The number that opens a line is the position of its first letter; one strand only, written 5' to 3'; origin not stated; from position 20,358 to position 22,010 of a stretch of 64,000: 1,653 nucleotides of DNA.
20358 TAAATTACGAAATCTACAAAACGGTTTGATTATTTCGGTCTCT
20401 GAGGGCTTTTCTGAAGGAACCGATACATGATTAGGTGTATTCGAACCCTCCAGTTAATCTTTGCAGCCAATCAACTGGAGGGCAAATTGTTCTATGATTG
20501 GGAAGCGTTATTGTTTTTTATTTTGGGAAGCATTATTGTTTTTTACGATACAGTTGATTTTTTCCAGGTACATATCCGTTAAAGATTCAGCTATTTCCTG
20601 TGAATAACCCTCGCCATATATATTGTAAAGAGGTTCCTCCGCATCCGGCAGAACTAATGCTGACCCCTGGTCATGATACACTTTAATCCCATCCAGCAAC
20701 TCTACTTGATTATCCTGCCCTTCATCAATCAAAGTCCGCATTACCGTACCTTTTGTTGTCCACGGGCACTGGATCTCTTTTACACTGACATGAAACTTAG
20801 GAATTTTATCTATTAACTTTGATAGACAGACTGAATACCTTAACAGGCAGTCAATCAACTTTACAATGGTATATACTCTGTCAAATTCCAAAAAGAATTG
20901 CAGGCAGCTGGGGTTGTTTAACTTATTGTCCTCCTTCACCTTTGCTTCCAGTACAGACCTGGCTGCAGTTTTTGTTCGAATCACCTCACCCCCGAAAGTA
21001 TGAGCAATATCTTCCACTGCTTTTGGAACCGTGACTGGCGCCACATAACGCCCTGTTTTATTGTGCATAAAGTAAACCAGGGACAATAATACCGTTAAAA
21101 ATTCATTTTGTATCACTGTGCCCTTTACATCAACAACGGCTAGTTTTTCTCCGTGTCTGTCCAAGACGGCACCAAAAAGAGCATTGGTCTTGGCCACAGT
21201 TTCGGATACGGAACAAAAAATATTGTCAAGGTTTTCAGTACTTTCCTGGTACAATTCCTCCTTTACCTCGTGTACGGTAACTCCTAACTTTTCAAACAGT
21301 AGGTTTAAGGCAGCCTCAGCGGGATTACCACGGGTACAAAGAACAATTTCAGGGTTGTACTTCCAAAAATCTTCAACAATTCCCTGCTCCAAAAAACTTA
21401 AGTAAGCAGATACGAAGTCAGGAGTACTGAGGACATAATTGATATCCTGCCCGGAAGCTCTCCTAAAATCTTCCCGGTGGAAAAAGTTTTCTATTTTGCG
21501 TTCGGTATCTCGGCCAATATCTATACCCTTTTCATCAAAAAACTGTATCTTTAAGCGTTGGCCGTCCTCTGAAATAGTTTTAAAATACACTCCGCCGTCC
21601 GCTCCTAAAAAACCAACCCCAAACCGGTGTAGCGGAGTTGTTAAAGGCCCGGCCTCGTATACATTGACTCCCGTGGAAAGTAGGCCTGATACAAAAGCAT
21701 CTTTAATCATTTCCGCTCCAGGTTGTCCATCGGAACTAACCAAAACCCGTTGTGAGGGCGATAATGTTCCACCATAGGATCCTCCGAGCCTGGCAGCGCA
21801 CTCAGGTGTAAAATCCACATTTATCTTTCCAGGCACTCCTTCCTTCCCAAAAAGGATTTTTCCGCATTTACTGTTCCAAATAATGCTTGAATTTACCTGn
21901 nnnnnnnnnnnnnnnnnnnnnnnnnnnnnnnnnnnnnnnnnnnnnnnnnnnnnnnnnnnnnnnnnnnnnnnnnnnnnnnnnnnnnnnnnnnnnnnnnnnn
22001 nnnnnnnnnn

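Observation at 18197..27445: Non-canonical alpha-glucan (glycogen) cluster lacking glgC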

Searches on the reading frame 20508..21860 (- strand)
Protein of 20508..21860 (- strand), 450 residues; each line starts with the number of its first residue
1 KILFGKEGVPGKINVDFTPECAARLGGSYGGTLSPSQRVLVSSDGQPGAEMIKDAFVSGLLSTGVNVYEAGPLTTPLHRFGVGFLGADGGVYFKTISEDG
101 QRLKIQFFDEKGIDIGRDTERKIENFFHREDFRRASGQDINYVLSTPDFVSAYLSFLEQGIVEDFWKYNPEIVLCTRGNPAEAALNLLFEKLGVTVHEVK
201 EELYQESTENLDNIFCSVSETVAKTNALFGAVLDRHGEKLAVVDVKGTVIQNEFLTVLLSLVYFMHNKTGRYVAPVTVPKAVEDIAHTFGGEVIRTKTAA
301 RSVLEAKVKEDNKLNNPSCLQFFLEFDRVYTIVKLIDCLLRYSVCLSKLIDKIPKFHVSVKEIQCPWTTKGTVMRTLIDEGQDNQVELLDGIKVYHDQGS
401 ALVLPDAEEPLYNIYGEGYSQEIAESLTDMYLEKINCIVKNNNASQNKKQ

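Call 40: search_solved_structures(query=window:20508-21860:-, max_evalue=1e-15, show_alignments=2)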
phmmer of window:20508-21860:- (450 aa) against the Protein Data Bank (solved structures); distinct sequences matched with E-value up to 1e-15: 9.
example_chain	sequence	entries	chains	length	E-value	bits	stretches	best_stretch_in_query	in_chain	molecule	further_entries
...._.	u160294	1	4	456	7e-40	140.4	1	3-430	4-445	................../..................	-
1wqa_A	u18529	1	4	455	5.1e-36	127.7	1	3-433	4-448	phospho-sugar mutase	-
2f7l_A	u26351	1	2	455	4.9e-28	101.4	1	3-429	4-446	455aa long hypothetical phospho-sugar mutase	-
9ix8_A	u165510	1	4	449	1.3e-24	90.2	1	3-441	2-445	Phosphopentomutase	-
7ojr_A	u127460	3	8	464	4.8e-21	78.3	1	4-434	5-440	Phosphoglucosamine mutase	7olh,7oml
3pdk_A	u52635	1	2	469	2.1e-19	72.9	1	4-435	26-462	Phosphoglucosamine mutase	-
7ojs_C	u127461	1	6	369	2.6e-18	69.4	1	4-312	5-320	Phosphoglucosamine mutase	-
6gyz_A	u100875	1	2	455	2.3e-17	66.2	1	4-429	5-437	Phosphoglucosamine mutase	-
9g69_A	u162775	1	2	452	3e-17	65.9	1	4-435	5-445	Phosphoglucosamine mutase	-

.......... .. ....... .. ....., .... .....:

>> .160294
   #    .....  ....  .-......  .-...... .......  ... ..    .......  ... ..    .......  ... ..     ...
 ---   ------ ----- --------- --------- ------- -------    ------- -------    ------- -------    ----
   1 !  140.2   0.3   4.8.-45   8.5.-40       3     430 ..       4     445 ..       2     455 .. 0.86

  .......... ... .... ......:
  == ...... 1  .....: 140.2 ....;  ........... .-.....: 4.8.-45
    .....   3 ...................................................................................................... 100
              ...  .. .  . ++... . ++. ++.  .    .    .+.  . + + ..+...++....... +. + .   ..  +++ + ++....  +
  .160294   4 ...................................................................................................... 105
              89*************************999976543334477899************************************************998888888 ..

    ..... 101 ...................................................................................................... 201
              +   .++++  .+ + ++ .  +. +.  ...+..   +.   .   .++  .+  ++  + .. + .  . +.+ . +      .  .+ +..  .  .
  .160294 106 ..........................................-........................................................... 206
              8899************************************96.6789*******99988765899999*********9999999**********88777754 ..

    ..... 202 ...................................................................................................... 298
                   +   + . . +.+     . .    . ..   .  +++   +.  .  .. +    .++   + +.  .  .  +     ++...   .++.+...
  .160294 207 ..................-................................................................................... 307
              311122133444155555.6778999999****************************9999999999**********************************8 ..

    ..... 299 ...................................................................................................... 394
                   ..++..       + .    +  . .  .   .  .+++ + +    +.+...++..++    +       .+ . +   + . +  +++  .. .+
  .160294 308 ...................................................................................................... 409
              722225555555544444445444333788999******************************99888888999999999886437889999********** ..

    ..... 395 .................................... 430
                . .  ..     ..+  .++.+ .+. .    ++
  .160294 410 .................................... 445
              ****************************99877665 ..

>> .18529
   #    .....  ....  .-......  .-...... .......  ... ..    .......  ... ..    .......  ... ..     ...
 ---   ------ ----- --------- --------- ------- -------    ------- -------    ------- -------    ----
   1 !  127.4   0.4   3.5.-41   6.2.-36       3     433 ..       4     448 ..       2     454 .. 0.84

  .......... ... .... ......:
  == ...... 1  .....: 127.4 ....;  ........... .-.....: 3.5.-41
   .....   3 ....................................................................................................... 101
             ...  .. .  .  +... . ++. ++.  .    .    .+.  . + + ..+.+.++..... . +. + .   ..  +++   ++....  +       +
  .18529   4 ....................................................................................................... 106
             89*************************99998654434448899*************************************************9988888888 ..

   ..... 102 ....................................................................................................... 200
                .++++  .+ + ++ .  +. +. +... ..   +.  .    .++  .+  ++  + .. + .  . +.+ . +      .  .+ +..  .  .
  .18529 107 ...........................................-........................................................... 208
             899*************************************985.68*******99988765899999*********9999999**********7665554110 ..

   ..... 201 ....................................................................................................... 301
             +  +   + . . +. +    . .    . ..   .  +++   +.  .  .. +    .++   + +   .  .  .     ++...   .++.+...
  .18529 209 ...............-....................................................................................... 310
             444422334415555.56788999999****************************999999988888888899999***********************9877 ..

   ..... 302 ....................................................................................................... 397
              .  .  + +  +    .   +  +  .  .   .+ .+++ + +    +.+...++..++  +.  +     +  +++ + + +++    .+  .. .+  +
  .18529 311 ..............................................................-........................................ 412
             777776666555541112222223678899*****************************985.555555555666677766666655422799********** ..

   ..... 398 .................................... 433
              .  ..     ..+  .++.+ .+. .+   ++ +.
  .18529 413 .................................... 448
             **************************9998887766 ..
